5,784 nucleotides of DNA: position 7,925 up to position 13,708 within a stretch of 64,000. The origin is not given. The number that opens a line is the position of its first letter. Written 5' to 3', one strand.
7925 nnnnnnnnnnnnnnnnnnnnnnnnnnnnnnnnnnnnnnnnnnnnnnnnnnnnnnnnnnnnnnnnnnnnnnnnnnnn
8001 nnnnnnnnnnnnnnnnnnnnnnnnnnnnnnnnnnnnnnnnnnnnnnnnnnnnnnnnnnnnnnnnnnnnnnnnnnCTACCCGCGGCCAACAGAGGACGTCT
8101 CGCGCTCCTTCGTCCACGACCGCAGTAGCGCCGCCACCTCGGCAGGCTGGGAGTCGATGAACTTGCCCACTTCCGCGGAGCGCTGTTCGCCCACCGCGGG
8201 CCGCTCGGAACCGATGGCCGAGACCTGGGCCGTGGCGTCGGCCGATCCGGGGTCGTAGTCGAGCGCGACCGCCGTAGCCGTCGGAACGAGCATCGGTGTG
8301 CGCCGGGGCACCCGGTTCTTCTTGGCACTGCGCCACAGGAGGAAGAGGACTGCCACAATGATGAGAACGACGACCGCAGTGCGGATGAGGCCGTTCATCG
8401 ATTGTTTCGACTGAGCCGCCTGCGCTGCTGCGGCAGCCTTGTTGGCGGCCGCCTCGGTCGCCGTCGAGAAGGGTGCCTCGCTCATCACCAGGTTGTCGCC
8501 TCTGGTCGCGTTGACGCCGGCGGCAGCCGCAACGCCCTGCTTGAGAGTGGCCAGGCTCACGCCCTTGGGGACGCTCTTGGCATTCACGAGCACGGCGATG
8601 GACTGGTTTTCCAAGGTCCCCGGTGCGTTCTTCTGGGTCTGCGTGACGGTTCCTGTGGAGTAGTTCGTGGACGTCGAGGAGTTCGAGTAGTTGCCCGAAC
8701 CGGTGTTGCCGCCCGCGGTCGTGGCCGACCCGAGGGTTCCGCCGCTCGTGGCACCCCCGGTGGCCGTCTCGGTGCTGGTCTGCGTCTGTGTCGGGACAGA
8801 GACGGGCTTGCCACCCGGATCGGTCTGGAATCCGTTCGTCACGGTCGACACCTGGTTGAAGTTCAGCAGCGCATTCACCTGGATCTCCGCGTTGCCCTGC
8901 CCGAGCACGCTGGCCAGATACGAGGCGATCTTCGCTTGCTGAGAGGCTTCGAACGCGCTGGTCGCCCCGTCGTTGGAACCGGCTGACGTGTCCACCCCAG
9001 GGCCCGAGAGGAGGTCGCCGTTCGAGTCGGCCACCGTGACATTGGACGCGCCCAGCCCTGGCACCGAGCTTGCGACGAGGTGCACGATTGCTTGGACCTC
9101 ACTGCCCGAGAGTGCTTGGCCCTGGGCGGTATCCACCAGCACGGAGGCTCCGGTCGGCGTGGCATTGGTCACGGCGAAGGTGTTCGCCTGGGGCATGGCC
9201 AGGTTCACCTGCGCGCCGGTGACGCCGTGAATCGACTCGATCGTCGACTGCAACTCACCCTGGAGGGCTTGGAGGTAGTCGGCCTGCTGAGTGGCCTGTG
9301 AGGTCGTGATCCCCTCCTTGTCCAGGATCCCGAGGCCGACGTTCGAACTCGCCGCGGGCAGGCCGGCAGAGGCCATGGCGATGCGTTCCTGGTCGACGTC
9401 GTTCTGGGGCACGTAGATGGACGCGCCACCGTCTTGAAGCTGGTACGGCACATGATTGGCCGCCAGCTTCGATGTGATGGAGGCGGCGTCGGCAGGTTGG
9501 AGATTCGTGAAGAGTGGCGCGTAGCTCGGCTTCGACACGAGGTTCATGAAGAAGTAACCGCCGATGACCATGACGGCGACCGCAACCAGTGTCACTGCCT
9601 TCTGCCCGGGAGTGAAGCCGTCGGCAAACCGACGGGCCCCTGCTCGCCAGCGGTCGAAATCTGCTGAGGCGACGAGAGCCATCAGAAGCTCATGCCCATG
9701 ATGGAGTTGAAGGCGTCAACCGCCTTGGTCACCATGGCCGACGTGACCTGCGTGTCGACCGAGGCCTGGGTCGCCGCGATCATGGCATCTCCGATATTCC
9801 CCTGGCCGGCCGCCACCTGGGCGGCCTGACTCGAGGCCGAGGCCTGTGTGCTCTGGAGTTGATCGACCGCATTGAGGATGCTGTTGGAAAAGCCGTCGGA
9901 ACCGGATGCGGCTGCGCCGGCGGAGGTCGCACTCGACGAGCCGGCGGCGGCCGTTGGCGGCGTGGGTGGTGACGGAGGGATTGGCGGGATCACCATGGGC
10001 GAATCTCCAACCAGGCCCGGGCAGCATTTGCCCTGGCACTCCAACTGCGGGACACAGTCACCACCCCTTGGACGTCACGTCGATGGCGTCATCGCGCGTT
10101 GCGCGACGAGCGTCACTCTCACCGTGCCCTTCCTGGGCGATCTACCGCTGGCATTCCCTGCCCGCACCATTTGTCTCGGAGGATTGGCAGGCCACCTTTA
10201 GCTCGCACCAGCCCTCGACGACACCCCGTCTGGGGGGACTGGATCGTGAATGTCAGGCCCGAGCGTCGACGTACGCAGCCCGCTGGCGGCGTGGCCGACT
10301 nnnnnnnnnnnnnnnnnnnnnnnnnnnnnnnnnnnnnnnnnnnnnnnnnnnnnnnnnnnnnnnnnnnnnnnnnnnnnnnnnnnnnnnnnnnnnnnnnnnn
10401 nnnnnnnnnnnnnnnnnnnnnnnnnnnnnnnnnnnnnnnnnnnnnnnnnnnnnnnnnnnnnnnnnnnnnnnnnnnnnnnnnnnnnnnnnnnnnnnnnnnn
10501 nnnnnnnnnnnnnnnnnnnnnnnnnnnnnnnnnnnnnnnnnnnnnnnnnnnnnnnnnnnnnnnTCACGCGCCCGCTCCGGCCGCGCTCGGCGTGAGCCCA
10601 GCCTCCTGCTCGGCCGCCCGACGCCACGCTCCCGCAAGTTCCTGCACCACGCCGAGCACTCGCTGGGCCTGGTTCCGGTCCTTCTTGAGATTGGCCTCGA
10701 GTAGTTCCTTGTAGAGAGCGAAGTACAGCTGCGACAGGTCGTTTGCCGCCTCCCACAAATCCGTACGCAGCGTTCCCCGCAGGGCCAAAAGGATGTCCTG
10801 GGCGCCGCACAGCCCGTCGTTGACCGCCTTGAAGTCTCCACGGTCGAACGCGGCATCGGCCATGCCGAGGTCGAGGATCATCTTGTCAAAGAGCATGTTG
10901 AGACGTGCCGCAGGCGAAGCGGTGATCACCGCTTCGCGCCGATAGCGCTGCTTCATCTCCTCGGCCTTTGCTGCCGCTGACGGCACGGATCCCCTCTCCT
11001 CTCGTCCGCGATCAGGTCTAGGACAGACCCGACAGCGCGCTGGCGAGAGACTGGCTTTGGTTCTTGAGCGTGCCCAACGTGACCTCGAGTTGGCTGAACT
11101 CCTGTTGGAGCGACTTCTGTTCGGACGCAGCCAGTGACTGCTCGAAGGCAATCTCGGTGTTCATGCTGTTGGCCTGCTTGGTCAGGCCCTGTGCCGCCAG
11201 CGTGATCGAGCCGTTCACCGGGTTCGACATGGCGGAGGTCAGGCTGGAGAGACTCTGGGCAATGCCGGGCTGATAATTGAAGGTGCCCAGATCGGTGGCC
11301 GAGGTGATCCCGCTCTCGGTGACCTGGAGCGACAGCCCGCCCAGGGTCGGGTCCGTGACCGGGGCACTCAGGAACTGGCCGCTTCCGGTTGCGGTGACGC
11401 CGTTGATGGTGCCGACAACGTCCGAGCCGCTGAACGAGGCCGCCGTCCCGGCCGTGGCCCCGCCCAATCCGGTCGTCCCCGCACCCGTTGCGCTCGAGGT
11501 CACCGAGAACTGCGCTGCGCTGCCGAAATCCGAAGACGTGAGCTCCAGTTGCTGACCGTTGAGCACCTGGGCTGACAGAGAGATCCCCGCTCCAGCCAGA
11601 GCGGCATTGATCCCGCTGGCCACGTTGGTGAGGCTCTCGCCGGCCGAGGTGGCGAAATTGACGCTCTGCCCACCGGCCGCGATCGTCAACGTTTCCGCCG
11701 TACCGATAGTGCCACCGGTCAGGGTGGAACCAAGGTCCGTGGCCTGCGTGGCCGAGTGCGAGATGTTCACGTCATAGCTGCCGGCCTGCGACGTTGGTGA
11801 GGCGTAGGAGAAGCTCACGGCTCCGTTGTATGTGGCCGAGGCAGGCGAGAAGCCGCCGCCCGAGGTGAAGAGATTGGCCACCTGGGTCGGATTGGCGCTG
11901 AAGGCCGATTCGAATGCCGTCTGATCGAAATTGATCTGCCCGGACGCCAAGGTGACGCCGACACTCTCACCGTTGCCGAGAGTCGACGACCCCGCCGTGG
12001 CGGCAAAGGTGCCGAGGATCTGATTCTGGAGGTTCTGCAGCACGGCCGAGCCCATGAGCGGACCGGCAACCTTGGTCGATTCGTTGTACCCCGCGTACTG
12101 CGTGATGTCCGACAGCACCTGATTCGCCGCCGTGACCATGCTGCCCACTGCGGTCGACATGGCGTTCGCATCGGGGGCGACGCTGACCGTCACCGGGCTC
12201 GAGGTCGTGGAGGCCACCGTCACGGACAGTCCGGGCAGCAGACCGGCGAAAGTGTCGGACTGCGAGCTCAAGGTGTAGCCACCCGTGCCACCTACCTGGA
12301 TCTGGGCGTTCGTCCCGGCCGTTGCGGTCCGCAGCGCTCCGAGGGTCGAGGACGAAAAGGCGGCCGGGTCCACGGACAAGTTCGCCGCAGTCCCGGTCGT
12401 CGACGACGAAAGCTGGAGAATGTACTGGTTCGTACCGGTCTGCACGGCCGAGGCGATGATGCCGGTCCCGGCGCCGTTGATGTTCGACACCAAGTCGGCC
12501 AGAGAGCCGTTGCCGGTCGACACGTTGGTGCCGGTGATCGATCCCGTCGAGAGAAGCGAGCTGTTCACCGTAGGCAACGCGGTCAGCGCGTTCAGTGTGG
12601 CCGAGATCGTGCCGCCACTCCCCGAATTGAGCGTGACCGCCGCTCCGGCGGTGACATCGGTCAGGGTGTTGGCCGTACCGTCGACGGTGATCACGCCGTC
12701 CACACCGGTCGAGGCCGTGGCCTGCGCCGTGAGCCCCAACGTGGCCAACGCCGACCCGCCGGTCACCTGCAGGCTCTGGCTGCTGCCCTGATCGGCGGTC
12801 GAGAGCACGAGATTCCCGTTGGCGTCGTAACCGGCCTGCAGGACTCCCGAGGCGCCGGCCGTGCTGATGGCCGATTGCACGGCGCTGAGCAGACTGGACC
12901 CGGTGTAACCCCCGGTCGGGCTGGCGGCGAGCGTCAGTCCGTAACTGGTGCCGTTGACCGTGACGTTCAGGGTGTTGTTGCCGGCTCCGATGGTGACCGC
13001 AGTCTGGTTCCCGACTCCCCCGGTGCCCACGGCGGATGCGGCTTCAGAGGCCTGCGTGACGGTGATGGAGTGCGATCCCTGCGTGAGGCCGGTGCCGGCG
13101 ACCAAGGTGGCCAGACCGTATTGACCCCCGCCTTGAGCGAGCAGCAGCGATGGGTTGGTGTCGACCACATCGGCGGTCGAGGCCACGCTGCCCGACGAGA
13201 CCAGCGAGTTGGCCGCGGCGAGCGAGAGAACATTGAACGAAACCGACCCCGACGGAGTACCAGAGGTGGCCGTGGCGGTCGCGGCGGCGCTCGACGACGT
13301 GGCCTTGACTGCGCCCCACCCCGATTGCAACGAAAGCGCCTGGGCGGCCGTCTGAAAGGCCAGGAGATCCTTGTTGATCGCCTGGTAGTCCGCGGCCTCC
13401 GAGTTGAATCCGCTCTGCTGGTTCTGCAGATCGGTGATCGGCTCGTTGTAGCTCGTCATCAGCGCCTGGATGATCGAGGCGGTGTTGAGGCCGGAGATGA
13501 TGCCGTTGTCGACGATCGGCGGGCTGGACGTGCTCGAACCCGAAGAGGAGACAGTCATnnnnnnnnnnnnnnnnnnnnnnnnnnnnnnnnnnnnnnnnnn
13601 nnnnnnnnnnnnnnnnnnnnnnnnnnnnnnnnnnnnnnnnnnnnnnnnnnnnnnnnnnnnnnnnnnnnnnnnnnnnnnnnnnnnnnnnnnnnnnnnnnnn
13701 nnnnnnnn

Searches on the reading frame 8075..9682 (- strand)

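Call 10: search_protein_families(library=pfam, proteins=[window:8075-9682:-], max_evalue=0.01)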
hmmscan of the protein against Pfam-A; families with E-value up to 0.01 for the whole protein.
window:8075-9682:- (535 aa): 2 families
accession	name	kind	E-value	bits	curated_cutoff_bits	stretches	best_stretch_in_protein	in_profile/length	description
PF01514.23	YscJ_FliF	-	1e-57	195.4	24.4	1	50-226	2-178/179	Secretory protein of YscJ/FliF family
PF08345.17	YscJ_FliF_C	-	9.1e-24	85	23.8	1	256-405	1-147/147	Flagellar M-ring protein C-terminal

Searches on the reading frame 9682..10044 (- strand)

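Call 10: search_protein_families(library=pfam, proteins=[window:9682-10044:-], max_evalue=0.01)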
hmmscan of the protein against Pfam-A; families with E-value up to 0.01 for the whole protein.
window:9682-10044:- (120 aa): 1 family
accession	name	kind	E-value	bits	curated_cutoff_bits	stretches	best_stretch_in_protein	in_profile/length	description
PF02049.23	FliE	-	7.9e-14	52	22.4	1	36-119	5-88/89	Flagellar hook-basal body complex protein FliE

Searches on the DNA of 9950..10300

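Call 31: search_rna_families(source=window, start=9950, end=10300, threshold=evalue, max_evalue=10)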
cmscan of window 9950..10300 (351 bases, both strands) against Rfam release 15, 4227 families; matches with E-value up to 10: 0.
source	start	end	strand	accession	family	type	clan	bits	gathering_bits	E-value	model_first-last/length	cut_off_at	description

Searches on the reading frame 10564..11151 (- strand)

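Call 10: search_protein_families(library=pfam, proteins=[window:10564-11151:-], max_evalue=0.01)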
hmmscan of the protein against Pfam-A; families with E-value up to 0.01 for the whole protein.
window:10564-11151:- (195 aa): 1 family
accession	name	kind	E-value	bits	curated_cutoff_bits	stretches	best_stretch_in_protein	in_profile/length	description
PF02561.19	FliS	-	7.6e-25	87.9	26.7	1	68-179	2-114/115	Flagellar protein FliS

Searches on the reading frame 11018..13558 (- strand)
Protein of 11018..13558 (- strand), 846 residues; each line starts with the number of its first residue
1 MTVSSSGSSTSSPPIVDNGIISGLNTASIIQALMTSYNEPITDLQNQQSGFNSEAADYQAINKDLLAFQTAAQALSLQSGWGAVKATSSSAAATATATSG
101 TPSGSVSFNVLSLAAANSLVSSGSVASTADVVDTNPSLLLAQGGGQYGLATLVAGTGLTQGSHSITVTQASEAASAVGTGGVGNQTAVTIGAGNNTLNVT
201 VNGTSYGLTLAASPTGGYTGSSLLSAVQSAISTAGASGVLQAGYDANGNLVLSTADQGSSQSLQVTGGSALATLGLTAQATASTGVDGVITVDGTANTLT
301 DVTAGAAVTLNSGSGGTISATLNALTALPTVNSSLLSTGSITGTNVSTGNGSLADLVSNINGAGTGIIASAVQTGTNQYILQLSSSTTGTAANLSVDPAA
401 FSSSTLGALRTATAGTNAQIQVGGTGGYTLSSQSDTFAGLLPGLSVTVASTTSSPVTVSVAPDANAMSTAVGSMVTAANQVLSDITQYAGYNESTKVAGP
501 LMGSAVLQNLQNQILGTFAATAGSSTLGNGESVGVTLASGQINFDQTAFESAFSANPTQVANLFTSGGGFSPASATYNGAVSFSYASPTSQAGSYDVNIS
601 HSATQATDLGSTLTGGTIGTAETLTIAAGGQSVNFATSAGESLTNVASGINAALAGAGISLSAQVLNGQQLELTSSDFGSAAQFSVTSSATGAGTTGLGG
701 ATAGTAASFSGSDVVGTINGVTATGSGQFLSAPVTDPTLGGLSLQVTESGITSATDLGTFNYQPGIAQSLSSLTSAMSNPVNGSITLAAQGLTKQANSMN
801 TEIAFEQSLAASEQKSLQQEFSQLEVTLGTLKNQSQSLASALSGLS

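Call 10: search_protein_families(library=pfam, proteins=[window:11018-13558:-], max_evalue=0.01)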
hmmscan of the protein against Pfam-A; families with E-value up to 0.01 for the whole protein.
window:11018-13558:- (846 aa): 2 families
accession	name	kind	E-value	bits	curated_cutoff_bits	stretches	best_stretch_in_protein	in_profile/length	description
PF07195.17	FliD_C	-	4.5e-23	82.3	25.4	1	415-832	1-235/236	Flagellar hook-associated protein 2 C-terminus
PF02465.23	FliD_N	-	2.5e-19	70.2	24.8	1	22-116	1-96/97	Flagellar hook-associated protein 2 N-terminus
